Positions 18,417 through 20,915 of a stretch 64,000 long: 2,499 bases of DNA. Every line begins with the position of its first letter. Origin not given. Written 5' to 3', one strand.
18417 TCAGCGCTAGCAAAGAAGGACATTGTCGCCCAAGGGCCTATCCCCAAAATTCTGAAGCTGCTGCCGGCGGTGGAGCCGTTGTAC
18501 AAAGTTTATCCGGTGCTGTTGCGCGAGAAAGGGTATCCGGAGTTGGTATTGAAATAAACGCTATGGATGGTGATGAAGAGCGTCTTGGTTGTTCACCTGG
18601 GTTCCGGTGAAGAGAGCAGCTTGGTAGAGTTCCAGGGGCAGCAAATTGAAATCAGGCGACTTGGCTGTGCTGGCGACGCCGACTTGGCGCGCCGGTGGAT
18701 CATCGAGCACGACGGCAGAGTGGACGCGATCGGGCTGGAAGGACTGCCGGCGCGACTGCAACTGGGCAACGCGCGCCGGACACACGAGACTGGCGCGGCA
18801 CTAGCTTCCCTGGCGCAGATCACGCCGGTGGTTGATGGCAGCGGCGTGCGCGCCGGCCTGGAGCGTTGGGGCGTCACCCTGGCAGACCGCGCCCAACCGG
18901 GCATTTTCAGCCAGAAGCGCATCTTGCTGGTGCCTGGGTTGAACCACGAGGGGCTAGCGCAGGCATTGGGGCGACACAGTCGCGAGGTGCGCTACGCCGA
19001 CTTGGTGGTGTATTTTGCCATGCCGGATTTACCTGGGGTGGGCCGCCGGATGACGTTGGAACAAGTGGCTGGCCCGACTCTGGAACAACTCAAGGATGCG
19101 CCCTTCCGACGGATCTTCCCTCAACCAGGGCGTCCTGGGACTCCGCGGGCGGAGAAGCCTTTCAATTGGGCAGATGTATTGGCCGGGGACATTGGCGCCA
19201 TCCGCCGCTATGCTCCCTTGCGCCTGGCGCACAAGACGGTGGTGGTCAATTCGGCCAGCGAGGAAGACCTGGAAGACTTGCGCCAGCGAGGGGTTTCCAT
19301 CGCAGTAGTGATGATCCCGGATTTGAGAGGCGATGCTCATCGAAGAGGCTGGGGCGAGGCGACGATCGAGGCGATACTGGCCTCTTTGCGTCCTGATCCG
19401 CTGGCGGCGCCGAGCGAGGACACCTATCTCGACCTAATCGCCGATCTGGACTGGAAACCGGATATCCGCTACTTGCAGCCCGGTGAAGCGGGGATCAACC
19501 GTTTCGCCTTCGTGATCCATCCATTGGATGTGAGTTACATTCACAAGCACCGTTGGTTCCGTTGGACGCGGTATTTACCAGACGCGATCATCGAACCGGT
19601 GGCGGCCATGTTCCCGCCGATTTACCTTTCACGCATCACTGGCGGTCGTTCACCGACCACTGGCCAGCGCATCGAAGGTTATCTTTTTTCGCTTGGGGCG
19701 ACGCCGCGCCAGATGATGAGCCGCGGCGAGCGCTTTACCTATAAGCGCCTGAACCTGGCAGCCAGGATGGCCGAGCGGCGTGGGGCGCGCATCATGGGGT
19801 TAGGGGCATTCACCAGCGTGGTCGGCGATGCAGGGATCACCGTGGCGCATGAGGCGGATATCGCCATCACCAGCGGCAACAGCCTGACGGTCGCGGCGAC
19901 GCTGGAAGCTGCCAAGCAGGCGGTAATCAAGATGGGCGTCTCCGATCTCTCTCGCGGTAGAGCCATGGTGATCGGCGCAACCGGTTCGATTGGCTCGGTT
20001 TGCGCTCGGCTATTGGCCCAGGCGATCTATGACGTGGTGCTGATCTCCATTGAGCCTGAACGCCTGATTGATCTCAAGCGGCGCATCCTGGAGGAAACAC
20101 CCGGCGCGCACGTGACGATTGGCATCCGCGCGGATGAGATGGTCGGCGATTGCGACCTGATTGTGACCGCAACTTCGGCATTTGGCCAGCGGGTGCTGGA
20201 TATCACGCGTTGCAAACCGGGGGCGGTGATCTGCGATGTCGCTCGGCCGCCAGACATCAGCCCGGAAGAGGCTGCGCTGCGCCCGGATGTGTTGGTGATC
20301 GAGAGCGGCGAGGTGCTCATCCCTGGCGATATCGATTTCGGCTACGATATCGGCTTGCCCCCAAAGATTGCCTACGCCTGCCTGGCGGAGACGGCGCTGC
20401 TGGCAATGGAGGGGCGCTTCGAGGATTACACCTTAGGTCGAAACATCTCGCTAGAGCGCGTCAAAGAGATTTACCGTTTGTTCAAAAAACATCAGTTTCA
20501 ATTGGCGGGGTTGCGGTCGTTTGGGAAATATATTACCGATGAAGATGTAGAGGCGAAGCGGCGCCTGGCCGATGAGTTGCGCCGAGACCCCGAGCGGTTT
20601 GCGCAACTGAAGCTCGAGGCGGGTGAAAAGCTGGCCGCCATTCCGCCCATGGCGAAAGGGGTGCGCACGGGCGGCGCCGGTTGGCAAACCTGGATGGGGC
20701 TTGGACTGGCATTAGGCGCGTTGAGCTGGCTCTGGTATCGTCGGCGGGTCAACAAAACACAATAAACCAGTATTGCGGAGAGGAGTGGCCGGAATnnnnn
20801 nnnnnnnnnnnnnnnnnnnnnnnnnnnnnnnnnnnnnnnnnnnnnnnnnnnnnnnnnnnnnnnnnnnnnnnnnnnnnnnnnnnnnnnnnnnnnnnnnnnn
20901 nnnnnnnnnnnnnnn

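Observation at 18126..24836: Compact lipid-remodelling cluster: SCP2 - AAR-like reductase - atypical SDR - PlsC-type acyltransferase - SCP2, converging on a patatin lipase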

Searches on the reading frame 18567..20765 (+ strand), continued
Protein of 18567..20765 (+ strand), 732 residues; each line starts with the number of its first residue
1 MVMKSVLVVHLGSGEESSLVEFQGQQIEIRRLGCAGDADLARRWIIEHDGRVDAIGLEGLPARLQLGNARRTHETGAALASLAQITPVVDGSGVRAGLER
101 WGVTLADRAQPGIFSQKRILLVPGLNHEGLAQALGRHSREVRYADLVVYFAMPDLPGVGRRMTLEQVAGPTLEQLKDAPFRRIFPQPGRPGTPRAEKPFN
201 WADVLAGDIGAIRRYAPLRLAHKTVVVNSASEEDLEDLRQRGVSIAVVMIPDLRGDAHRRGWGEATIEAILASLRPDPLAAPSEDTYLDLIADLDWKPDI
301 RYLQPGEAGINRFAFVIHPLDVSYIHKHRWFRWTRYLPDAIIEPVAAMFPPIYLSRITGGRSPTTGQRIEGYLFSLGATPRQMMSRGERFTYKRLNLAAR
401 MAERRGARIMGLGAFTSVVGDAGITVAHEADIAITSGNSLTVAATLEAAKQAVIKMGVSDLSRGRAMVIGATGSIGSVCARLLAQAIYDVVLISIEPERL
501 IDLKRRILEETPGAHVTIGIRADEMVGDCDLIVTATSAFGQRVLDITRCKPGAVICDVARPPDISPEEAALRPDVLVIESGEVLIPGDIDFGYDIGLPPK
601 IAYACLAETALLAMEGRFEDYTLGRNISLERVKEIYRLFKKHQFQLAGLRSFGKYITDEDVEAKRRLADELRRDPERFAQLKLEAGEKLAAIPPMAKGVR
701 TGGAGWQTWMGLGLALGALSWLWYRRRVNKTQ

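Call 65: fold_search(model_id=the predicted structure, library=pdb)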
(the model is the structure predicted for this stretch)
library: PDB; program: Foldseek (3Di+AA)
matches with E <= 10: 1892; with E <= 0.001: 43
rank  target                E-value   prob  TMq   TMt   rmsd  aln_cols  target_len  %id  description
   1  6jzq_B                6.6e-12  1.00  0.24  0.46  14.2       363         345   24  The crystal structure of acyl-acyl carrier protein (acyl-ACP) reductase (AAR) (released 2020-04-01)
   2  6jzq_C                9.2e-12  1.00  0.25  0.47  13.8       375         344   22  The crystal structure of acyl-acyl carrier protein (acyl-ACP) reductase (AAR) (released 2020-04-01)
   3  6jzq_A                1.2e-11  1.00  0.25  0.48  13.7       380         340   21  The crystal structure of acyl-acyl carrier protein (acyl-ACP) reductase (AAR) (released 2020-04-01)
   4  9e4s_A                1.4e-11  1.00  0.27  0.44  15.7       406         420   19  TAD from Carmabin Biosynthetic Pathway - Crystal Form 1 (released 2025-02-26)
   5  9e56_B                2.6e-11  1.00  0.28  0.49  15.6       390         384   20  TAD from Carmabin Biosynthetic Pathway with Disulfide between Cys2238 and Dephosphocoenzyme A - Crystal Form 2 (released 2025-02-26)
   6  6jzq_D                4.1e-11  1.00  0.24  0.47  13.8       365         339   21  The crystal structure of acyl-acyl carrier protein (acyl-ACP) reductase (AAR) (released 2020-04-01)
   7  6jzu_A                4.1e-11  1.00  0.24  0.46  14.3       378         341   21  The crystal structure of acyl-acyl carrier protein (acyl-ACP) reductase (AAR) in complex with aldehyde deformylating o (released 2020-04-01)
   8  9e4u_B                4.9e-11  1.00  0.27  0.47  15.3       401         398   18  TAD from Carmabin Biosynthetic Pathway in complex with NADH - Crystal Form 1 (released 2025-02-26)
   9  9e50_A                5.8e-11  1.00  0.27  0.46  15.9       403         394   19  TAD from Carmabin Biosynthetic Pathway in complex with NAD - Crystal Form 2 (released 2025-02-26)
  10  6jzy_A                6.5e-11  1.00  0.24  0.45  13.7       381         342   20  Crystal structure of AAR with NADPH and stearyl in complex with ADO binding a long chain carbohydrate (released 2020-04-01)
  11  9e4x_A                9.6e-11  1.00  0.27  0.46  15.1       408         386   19  TAD from Carmabin Biosynthetic Pathway - Crystal Form 2 (released 2025-02-26)
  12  9e4s_B                1.2e-10  1.00  0.27  0.46  15.7       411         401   18  TAD from Carmabin Biosynthetic Pathway - Crystal Form 1 (released 2025-02-26)
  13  9e4u_A                1.8e-10  1.00  0.27  0.43  16.1       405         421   18  TAD from Carmabin Biosynthetic Pathway in complex with NADH - Crystal Form 1 (released 2025-02-26)
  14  9e50_B                2.2e-10  1.00  0.27  0.48  15.6       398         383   20  TAD from Carmabin Biosynthetic Pathway in complex with NAD - Crystal Form 2 (released 2025-02-26)
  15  9e56_A                2.8e-10  1.00  0.27  0.48  14.2       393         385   18  TAD from Carmabin Biosynthetic Pathway with Disulfide between Cys2238 and Dephosphocoenzyme A - Crystal Form 2 (released 2025-02-26)
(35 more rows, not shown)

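Call 103: search_protein_families(library=pfam, proteins=[L059:8809-9558:+, L017:15507-17789:+, L059:6214-6930:-, L017:14527-15330:-], max_evalue=0.001)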
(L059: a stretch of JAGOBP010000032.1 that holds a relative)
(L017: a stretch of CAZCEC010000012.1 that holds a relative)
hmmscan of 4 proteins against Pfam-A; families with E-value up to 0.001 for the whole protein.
L059:8809-9558:+ (250 aa): 2 families
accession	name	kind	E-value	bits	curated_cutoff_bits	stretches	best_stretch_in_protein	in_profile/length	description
PF01274.28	MS_TIM-barrel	-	2.6e-40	138.4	26.4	1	163-250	2-89/248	Malate synthase, TIM barrel domain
PF20656.2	MS_N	-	4.6e-22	77.7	23.5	1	9-71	1-63/64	Malate synthase, N-terminal domain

L017:15507-17789:+ (760 aa): 2 families
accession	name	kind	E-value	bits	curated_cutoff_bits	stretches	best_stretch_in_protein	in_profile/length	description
PF02286.21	Dehydratase_LU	-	5.2e-204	679.3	25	1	9-553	3-548/552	Dehydratase large subunit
PF02288.20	Dehydratase_MU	-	6.4e-24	84.4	27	1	596-708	2-109/110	Dehydratase medium subunit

L059:6214-6930:- (238 aa): 0 families

L017:14527-15330:- (267 aa): 0 families

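Call 105: search_protein_families(library=padloc, proteins=[window:18573-20765:+], max_evalue=0.001)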
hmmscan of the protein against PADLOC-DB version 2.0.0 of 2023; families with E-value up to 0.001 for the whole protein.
window:18573-20765:+ (730 aa): 0 families

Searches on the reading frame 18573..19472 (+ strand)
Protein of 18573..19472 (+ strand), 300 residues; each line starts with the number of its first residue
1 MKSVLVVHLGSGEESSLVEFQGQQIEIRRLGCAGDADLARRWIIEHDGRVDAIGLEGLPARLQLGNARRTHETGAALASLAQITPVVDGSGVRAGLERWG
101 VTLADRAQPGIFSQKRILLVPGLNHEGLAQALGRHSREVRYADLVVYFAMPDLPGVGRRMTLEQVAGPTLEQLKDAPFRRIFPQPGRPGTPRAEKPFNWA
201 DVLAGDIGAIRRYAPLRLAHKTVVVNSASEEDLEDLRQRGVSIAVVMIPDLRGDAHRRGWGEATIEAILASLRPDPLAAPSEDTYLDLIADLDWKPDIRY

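Call 48: search_solved_structures(query=A3, max_evalue=10)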
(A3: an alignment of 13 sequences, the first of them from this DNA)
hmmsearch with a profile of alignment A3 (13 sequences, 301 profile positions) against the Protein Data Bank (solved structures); distinct sequences matched with E-value up to 10: 4.
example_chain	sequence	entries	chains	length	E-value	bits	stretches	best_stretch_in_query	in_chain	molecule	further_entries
3e8x_A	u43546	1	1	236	0.25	13.7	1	203-275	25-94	Putative NAD-dependent epimerase/dehydratase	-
1o2f_B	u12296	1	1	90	0.39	13.1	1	36-98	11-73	PTS system, glucose-specific IIBC component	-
3flu_A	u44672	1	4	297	0.95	11.8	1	54-110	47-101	Dihydrodipicolinate synthase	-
7eed_A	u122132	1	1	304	1.9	10.8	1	39-74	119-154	Ephrin type-A receptor 7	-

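Call 49: search_protein_families(library=pfam, alignment_id=A3, max_evalue=10)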
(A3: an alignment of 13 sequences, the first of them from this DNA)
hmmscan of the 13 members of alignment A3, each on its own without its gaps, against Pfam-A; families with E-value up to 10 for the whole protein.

A. member 1, seq(300 aa): 1 family
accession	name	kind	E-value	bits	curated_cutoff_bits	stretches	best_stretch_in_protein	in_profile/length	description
PF06322.17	Phage_NinH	-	0.12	12.8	29.8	1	17-53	12-47/60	Phage NinH protein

B. families by the number of members that match (of 13 scanned): 4 families
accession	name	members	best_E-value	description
PF15906.11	zf-NOSIP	1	0.093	Zinc-finger of nitric oxide synthase-interacting protein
PF06322.17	Phage_NinH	1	0.12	Phage NinH protein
PF21305.2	type_II_gspD_N0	1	0.16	GspD-like, N0 domain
PF13565.12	HTH_32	1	0.34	Homeodomain-like domain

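Call 50: find_homologous_proteins(query=A3, max_evalue=0.00001)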
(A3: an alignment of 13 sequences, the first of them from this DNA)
Query A3 (13 sequences) (300 aa, profile of the alignment): 153 proteins with E <= 0.00001 among 8000 candidates; the best 120 are listed.
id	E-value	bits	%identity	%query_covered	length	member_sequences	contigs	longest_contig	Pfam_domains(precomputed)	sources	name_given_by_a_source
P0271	1.6e-107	377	73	100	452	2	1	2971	-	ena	-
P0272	2.0e-107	377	63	100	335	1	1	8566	-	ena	-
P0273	1.1e-106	374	63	100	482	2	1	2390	-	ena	-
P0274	1.2e-106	374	62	100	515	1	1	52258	-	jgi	jgi:hypothetical protein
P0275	3.9e-106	373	63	100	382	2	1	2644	-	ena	-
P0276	1.4e-105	371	57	99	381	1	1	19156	-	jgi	jgi:hypothetical protein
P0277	1.6e-105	371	50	95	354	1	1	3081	-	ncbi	ncbi:MAG TPA: serine carboxypeptidase, partial [Anaerolineae bacterium]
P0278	2.6e-104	367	58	100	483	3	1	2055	-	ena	-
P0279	6.8e-104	365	53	100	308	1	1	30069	-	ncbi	-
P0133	9.9e-104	365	61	100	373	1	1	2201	-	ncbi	-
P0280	4.6e-103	363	66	90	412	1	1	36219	-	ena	-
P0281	4.9e-103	363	59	100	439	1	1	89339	-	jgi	jgi:hypothetical protein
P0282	8.0e-103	362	61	100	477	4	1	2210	-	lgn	-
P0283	1.3e-102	361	59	100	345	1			-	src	-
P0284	1.6e-102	361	63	100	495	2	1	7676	-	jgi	jgi:hypothetical protein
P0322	1.7e-74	269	35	99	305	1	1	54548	-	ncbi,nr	ncbi:MAG: hypothetical protein N2109_06035 [Fimbriimonadales bacterium]|nr:hypothetical protein [Fim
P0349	2.4e-67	245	35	100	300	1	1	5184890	-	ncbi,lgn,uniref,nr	ncbi:quinate 5-dehydrogenase [Sporomusa termitida]|uniref:Quinate 5-dehydrogenase n=1 Tax=Sporomusa 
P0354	1.8e-66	242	33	95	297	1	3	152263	-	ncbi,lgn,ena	-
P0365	4.5e-64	235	33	99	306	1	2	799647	-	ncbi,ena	-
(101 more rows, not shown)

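Call 52: find_encoding_contigs(protein=P0349, flank=8000, max_places=1)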
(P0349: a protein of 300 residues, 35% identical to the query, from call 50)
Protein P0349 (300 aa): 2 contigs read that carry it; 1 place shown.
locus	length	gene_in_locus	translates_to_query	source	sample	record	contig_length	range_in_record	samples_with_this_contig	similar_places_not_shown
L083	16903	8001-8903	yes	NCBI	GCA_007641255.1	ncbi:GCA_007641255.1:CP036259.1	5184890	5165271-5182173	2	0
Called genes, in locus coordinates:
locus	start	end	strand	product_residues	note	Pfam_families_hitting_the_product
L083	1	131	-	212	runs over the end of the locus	PF18470:Cas9_a (faint)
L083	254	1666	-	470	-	PF00672:HAMP, PF00512:HisKA, PF02518:HATPase_c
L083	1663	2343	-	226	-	PF00072:Response_reg, PF00486:Trans_reg_C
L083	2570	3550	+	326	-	PF08279:HTH_11, PF03099:BPL_LplA_LipB, PF02237:BPL_C (weak)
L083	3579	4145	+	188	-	PF02632:BioY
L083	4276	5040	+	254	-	PF03309:Pan_kinase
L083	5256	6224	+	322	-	PF01207:Dus, PF00977:His_biosynth (faint)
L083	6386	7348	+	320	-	-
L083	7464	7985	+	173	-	-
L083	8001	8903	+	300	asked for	-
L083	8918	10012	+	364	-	PF02423:OCD_Mu_crystall (weak), PF01488:Shikimate_DH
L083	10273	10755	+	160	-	PF03449:GreA_GreB_N, PF01272:GreA_GreB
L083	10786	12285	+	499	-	PF01336:tRNA_anti-codon, PF00152:tRNA-synt_2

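Call 54: search_protein_families(library=ncbifam, proteins=[L083:6386-7348:+, L083:7464-7985:+, L083:8001-8903:+, L083:8918-10012:+], max_evalue=0.1)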
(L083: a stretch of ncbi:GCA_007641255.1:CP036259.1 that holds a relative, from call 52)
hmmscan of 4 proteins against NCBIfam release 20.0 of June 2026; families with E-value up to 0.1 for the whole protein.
L083:6386-7348:+ (320 aa): 0 families

L083:7464-7985:+ (173 aa): 6 families
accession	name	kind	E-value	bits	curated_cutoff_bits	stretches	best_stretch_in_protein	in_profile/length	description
NF053597.1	EnfR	exception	0.0005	20.2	260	1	21-57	10-48/142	transcriptional factor EnfR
NF003056.0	PRK03975.1-4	equivalog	0.00082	19.2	115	1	21-51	13-43/145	putative transcriptional regulator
TIGR00721.1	tfx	subfamily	0.0068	16.3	60.25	1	20-51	12-43/137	Tfx family DNA-binding protein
TIGR02937.1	sigma70-ECF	superfamily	0.0091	15.6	42.9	1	21-50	124-154/165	sigma-70 family RNA polymerase sigma factor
TIGR03070.1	couple_hipB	subfamily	0.019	14.9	71.65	1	29-50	15-36/58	type II toxin-antitoxin system Y4mF family antitoxin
TIGR00363.1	TIGR00363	subfamily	0.066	12.8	228.85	1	93-145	137-189/258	MetQ/NlpA family lipoprotein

L083:8001-8903:+ (300 aa): 0 families

L083:8918-10012:+ (364 aa): 77 families (the best 25 are shown)
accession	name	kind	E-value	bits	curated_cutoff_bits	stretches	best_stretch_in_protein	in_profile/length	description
NF053554.1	prodigi_MAP_PigE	equivalog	4.6e-65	220.4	850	1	50-353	54-358/837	prodigiosin MAP biosynthesis aminotransferase PigE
TIGR04058.1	AcACP_reductase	equivalog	8.7e-38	130.5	449.7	1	38-329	37-335/339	long-chain acyl-[acyl-carrier-protein] reductase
TIGR01035.1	hemA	equivalog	4.1e-11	42.5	209.55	1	111-257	144-291/416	glutamyl-tRNA reductase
NF006141.0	PRK08291.1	equivalog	9.3e-11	41.3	408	1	127-240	110-224/330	cyclodeaminase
NF004779.0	PRK06125.1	subfamily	1.6e-10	41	261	1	143-229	1-87/259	short-chain dehydrogenase/reductase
TIGR02992.1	ectoine_eutC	equivalog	3.3e-10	39.6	471.65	1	126-240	108-221/326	ectoine utilization protein EutC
NF006379.0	PRK08618.1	equivalog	1.9e-08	34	417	1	148-242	125-221/326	ornithine cyclodeaminase family protein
NF000744.0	PRK00045.1-3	equivalog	1.9e-08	33.6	429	1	129-256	166-300/447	glutamyl-tRNA reductase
NF004793.0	PRK06141.1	equivalog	4.5e-07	29.2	322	1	148-238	123-214/314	bifunctional Delta(1)-pyrroline-2-carboxylate/Delta(1)-piperideine-2-carboxylate reductase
NF005489.0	PRK07102.1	equivalog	5.3e-07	29.5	267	1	151-205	3-57/243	SDR family oxidoreductase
NF006565.0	PRK09072.1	equivalog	4.4e-06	26.4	238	1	146-225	2-81/265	SDR family oxidoreductase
NF005449.0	PRK07041.1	equivalog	4.5e-06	26.7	257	1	143-208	1-66/240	SDR family oxidoreductase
NF005681.0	PRK07478.1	subfamily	5.1e-06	26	267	1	147-217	4-74/254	SDR family oxidoreductase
NF005495.0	PRK07109.1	subfamily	5.2e-06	25.9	264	1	147-210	6-69/334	SDR family oxidoreductase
NF010789.1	PRK14193.1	equivalog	7.6e-06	25.3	401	1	195-273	184-262/281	bifunctional methylenetetrahydrofolate dehydrogenase/methenyltetrahydrofolate cyclohydrolase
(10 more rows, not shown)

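Call 55: find_encoding_contigs(protein=P0365, flank=7000, max_places=1)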
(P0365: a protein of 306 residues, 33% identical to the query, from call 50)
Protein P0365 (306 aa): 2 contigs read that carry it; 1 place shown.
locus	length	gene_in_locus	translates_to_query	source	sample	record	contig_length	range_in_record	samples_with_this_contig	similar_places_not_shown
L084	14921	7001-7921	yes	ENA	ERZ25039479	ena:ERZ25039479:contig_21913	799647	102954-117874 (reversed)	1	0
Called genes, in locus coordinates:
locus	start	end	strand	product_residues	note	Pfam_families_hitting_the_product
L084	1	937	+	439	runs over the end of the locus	PF00595:PDZ, PF13180:PDZ_2, PF17820:PDZ_6, PF03572:Peptidase_S41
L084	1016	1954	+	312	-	PF01207:Dus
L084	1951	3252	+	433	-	PF00202:Aminotran_3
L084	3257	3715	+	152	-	PF10604:Polyketide_cyc2, PF03364:Polyketide_cyc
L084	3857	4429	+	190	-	-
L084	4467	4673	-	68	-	-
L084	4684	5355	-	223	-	-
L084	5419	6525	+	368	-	PF01488:Shikimate_DH (weak)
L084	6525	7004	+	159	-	PF02566:OsmC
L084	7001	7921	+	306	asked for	-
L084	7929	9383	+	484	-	PF13520:AA_permease_2, PF00324:AA_permease, PF13906:AA_permease_C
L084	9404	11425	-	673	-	PF16177:ACAS_N, PF00501:AMP-binding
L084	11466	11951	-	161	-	PF01850:PIN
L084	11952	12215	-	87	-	PF02604:PhdYeFM_antitox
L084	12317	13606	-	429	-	PF00324:AA_permease, PF13520:AA_permease_2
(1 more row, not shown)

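Call 56: find_encoding_contigs(protein=P0322, flank=7000, max_places=1)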
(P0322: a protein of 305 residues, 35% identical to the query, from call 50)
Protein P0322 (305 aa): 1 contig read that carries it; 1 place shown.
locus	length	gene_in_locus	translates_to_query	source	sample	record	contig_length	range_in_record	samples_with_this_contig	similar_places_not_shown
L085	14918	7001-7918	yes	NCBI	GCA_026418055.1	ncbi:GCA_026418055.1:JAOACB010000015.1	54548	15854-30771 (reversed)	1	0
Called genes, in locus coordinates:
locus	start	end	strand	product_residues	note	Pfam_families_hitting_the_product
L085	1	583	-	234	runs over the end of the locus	PF00702:Hydrolase, PF12710:HAD (weak), PF13419:HAD_2, PF13242:Hydrolase_like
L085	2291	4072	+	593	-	PF02120:Flg_hook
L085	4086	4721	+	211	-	PF03963:FlgD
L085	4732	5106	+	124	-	PF12611:Flagellar_put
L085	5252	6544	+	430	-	PF00460:Flg_bb_rod (weak), PF22692:LlgE_F_G_D1, PF07559:FlgE_D2, PF06429:Flg_bbr_C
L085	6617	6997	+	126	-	PF01042:Ribonuc_L-PSP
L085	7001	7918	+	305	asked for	-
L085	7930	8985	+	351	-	PF01488:Shikimate_DH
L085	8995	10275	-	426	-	PF13646:HEAT_2 (weak)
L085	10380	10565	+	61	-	-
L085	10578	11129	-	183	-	PF04011:LemA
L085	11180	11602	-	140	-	-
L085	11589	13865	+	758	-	PF18072:FGAR-AT_linker, PF00586:AIRS, PF02769:AIRS_C, PF00586:AIRS, PF02769:AIRS_C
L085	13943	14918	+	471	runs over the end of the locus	-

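Call 57: find_encoding_contigs(protein=P0354, flank=7000, max_places=1)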
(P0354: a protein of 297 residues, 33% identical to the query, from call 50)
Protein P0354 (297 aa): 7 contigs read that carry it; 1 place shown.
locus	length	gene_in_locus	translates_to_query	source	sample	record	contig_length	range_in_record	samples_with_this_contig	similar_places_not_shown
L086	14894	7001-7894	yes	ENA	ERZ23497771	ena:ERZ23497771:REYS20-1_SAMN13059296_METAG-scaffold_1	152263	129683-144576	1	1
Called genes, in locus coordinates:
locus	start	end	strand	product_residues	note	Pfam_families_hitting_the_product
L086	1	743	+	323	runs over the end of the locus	PF00348:polyprenyl_synt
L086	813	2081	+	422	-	PF02812:ELFV_dehydrog_N, PF00208:ELFV_dehydrog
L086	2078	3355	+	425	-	PF02812:ELFV_dehydrog_N, PF00208:ELFV_dehydrog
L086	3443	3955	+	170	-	PF00583:Acetyltransf_1, PF13302:Acetyltransf_3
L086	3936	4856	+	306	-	PF00389:2-Hacid_dh (weak), PF02826:2-Hacid_dh_C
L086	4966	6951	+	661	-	PF00456:Transketolase_N, PF02779:Transket_pyr, PF02780:Transketolase_C, PF22613:Transketolase_C_1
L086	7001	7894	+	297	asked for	-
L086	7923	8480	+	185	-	PF08207:EFP_N, PF01132:EFP, PF09285:Elong-fact-P_C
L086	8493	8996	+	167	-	PF25917:BSH_RND (faint), PF25973:BSH_CzcB (faint), PF00364:Biotin_lipoyl, PF25984:BSH_YknX (faint)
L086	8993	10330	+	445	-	PF00289:Biotin_carb_N, PF02655:ATP-grasp_3 (weak), PF02222:ATP-grasp, PF02786:CPSase_L_D2, PF07478:Dala_Dala_lig_C, PF08443:RimK (weak), PF02785:Biotin_carb_C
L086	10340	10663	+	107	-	PF03780:Asp23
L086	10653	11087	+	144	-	PF01029:NusB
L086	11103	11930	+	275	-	PF00763:THF_DHG_CYH, PF02882:THF_DHG_CYH_C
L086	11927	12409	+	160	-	PF02681:DUF212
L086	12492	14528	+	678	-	PF12797:Fer4_2 (faint), PF13183:Fer4_8, PF13187:Fer4_9, PF13237:Fer4_10, PF02754:CCG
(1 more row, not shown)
